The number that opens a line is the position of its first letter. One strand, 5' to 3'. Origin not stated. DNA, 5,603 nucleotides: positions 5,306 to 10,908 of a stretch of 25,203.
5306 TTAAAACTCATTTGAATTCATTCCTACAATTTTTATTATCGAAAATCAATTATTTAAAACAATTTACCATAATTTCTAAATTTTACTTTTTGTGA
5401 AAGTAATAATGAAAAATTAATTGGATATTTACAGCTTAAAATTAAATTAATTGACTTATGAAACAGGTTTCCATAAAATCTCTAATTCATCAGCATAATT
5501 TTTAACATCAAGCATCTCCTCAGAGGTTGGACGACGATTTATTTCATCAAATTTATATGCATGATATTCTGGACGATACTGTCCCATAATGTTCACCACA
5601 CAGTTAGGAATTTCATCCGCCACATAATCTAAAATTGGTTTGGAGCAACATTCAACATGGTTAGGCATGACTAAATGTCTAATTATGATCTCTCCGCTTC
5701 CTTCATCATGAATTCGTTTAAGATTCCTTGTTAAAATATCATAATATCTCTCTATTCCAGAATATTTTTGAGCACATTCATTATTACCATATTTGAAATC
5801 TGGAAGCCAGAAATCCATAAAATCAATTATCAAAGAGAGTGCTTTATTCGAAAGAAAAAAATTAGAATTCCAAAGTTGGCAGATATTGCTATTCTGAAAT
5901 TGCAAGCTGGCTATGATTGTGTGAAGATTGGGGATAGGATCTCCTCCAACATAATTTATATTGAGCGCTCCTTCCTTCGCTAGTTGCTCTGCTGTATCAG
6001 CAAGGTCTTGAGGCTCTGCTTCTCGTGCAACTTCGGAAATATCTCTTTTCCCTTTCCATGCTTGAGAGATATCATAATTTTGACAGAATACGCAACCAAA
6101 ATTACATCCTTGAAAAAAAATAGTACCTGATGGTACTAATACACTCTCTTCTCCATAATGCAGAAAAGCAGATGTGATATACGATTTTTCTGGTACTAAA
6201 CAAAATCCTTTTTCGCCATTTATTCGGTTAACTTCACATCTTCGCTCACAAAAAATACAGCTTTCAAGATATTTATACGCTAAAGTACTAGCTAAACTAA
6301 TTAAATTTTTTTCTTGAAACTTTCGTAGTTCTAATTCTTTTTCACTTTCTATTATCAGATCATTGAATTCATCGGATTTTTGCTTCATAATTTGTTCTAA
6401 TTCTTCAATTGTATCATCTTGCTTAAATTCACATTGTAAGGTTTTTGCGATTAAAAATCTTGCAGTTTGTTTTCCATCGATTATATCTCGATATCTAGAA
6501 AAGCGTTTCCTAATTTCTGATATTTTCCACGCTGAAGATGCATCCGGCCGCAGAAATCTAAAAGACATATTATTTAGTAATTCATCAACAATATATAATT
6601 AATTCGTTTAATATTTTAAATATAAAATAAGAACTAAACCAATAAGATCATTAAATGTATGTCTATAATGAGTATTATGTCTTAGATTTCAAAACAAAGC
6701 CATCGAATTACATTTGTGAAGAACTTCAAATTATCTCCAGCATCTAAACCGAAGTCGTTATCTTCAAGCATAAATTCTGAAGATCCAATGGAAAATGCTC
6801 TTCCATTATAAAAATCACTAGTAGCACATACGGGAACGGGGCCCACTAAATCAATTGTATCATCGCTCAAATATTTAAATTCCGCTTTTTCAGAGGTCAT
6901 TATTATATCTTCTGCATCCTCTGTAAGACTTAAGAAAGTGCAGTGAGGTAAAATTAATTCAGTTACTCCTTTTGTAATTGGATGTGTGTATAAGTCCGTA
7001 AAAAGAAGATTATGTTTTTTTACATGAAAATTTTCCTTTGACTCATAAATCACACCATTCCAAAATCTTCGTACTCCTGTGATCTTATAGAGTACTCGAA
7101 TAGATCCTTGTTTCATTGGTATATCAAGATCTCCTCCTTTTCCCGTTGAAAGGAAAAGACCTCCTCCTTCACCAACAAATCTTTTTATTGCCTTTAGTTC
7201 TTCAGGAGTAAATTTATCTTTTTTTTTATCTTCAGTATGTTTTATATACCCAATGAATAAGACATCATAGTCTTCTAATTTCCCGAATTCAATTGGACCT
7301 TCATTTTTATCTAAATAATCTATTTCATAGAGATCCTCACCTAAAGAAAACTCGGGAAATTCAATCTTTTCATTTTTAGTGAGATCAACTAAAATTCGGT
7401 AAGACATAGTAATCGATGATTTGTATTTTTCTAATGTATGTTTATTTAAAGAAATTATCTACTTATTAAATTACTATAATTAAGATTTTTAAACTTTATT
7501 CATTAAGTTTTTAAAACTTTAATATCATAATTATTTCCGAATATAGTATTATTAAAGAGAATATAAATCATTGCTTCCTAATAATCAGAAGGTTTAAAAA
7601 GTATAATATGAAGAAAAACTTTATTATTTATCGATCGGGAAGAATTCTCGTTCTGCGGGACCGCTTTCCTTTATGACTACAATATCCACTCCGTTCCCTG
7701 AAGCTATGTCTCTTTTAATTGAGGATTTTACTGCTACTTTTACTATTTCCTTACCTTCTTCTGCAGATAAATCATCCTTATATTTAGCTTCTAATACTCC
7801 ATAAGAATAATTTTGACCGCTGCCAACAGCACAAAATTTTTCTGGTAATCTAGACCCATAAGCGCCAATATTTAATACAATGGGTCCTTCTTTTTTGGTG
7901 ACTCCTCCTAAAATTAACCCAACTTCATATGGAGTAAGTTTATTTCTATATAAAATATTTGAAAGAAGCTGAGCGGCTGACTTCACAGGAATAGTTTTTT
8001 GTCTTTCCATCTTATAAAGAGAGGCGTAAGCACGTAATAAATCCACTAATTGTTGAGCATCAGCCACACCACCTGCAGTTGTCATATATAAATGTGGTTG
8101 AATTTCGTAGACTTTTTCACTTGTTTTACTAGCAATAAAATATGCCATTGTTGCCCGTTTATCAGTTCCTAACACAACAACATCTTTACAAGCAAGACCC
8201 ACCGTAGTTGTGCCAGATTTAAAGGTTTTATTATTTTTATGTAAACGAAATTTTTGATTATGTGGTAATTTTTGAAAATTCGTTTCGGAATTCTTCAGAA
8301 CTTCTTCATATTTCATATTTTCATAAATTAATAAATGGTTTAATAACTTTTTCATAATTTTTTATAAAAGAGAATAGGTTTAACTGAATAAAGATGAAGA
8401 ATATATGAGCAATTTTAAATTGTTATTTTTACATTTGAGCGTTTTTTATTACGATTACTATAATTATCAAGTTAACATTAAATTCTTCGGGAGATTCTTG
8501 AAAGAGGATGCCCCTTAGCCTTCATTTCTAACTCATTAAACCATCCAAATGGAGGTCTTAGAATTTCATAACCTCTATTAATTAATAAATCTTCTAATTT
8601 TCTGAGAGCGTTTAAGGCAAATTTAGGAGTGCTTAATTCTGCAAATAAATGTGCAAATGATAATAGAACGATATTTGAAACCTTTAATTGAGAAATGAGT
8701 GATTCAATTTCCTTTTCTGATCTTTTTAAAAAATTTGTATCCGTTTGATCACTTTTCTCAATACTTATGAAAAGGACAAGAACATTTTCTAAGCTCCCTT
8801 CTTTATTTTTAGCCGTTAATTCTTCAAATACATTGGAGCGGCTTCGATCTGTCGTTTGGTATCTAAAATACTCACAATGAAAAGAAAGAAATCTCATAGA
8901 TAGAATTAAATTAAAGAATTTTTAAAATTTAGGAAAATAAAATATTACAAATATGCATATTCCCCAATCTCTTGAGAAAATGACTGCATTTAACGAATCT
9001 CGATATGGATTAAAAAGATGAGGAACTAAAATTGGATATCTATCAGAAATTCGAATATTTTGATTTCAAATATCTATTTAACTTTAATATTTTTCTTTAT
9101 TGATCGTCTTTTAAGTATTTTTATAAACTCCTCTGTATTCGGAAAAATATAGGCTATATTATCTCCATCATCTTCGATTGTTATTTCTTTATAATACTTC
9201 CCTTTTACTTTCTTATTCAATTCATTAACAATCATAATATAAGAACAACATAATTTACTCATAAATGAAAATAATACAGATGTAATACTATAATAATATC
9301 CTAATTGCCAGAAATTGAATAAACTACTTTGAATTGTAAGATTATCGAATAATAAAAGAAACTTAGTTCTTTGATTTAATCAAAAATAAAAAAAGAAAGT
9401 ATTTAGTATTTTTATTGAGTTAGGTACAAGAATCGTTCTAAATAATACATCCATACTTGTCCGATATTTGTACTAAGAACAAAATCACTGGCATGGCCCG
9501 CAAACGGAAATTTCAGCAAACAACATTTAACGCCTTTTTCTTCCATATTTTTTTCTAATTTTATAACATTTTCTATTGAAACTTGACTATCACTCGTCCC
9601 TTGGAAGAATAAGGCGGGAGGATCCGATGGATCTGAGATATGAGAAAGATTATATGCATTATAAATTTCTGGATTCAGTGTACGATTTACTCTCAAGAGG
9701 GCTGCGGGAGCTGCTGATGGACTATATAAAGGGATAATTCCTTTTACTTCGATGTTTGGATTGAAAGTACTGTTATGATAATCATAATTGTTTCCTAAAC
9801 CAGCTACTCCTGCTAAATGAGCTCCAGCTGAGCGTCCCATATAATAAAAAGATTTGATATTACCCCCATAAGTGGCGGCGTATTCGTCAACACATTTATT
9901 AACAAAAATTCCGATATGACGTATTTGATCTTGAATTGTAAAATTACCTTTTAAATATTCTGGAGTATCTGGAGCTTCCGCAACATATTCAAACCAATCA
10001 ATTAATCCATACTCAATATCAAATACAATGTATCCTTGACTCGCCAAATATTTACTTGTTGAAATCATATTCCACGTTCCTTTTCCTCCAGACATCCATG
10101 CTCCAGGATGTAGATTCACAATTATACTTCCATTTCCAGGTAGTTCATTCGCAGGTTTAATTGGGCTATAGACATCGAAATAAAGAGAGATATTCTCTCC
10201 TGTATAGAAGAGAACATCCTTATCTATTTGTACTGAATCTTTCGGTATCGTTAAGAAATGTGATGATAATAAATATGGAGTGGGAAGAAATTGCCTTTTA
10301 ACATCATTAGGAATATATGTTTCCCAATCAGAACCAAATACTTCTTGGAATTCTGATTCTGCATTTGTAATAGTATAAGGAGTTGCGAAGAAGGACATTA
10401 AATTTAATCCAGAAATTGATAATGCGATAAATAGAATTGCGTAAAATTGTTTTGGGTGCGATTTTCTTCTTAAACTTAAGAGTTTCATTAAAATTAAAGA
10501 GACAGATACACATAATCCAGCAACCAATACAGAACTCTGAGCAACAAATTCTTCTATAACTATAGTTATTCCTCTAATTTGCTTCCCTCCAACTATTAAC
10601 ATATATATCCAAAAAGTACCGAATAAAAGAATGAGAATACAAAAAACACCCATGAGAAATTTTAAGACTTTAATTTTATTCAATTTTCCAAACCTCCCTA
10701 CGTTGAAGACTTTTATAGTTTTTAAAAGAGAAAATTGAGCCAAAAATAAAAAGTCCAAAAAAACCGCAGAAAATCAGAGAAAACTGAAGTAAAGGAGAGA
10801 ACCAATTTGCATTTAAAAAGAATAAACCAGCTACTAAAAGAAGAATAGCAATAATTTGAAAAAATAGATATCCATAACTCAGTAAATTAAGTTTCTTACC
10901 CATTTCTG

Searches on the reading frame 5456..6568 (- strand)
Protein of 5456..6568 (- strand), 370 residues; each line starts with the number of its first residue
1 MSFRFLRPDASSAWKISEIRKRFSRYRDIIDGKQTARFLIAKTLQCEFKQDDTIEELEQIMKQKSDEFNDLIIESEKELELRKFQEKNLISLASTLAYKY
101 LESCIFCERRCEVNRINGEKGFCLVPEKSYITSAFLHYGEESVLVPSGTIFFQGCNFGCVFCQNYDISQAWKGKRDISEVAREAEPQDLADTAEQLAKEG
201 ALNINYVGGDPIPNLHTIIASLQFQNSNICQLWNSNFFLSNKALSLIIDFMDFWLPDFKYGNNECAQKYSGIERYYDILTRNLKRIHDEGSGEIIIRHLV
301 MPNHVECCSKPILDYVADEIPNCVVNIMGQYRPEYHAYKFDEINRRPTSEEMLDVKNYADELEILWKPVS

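Call 22: search_protein_families(library=pfam, proteins=[window:5456-6568:-], max_evalue=0.001)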
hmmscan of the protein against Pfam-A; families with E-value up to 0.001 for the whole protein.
window:5456-6568:- (370 aa): 2 families
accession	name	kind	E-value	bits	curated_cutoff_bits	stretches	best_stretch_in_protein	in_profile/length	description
PF04055.27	Radical_SAM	-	2.6e-11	44.4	29.5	1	150-306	2-156/166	Radical SAM superfamily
PF13353.11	Fer4_12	-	5e-05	24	22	1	149-222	9-74/137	4Fe-4S single cluster domain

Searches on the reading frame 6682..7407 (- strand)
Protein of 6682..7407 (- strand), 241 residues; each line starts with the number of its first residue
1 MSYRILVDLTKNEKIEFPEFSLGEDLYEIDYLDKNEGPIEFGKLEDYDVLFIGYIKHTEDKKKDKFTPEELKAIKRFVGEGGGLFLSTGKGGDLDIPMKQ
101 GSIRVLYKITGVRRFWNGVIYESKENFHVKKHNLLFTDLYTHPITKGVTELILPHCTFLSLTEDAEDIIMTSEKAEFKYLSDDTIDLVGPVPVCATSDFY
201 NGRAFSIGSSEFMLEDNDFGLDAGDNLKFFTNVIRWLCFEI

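Call 22: search_protein_families(library=pfam, proteins=[window:6682-7407:-], max_evalue=0.001)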
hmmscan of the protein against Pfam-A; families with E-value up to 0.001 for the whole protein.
window:6682-7407:- (241 aa): 2 families
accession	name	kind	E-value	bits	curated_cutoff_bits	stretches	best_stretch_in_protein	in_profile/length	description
PF23355.1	IFT52_GIFT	-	0.0001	21.9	27.2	0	62-93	54-85/246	IFT52 GIFT domain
PF06283.17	ThuA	-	0.00032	21.5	33.4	1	35-207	39-184/209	Trehalose utilisation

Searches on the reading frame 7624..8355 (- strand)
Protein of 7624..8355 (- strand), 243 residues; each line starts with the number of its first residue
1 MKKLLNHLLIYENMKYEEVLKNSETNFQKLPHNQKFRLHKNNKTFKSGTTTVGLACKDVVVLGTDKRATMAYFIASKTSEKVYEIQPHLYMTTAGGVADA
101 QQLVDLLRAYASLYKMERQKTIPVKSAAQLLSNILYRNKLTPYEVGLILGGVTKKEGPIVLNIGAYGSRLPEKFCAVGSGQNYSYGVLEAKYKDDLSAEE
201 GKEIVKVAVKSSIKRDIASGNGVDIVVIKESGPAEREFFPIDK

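Call 22: search_protein_families(library=pfam, proteins=[window:7624-8355:-], max_evalue=0.001)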
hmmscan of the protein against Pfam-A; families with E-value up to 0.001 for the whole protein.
window:7624-8355:- (243 aa): 1 family
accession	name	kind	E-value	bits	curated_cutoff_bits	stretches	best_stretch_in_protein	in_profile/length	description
PF00227.31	Proteasome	-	7.4e-55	186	22.4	1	46-228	2-189/189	Proteasome subunit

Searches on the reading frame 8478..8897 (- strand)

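Call 22: search_protein_families(library=pfam, proteins=[window:8478-8897:-], max_evalue=0.001)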
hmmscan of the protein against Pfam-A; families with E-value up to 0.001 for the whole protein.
window:8478-8897:- (139 aa): 1 family
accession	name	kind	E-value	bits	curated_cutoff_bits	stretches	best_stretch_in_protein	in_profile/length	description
PF08915.16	tRNA-Thr_ED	-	5.5e-38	130.6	30.2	1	1-139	1-137/137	Archaea-specific editing domain of threonyl-tRNA synthetase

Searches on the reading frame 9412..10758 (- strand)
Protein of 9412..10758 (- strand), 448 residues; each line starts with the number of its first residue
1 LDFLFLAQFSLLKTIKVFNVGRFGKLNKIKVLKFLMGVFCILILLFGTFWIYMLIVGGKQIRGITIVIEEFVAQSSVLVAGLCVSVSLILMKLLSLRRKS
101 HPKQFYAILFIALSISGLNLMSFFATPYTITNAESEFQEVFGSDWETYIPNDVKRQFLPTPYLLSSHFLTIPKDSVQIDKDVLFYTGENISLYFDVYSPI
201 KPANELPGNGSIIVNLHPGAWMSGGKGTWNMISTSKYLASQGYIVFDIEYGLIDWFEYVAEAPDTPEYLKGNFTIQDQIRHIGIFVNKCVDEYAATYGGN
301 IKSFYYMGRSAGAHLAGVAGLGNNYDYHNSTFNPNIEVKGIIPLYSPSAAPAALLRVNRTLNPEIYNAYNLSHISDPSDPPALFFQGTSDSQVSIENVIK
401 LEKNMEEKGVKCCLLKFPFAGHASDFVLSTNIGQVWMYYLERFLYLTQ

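Call 6: search_protein_families(library=pfam, proteins=[window:9412-10758:-], max_evalue=0.01)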
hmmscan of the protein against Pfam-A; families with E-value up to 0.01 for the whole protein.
window:9412-10758:- (448 aa): 3 families
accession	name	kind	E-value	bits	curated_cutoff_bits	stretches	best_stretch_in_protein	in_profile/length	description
PF20434.5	BD-FAE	-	1.6e-16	60.9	26.8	1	195-404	2-214/215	BD-FAE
PF00135.34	COesterase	-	5.1e-06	26.2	27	1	191-316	85-197/515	Carboxylesterase family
PF00326.27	Peptidase_S9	-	2.8e-05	24.1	22.6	1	356-423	115-188/213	Prolyl oligopeptidase family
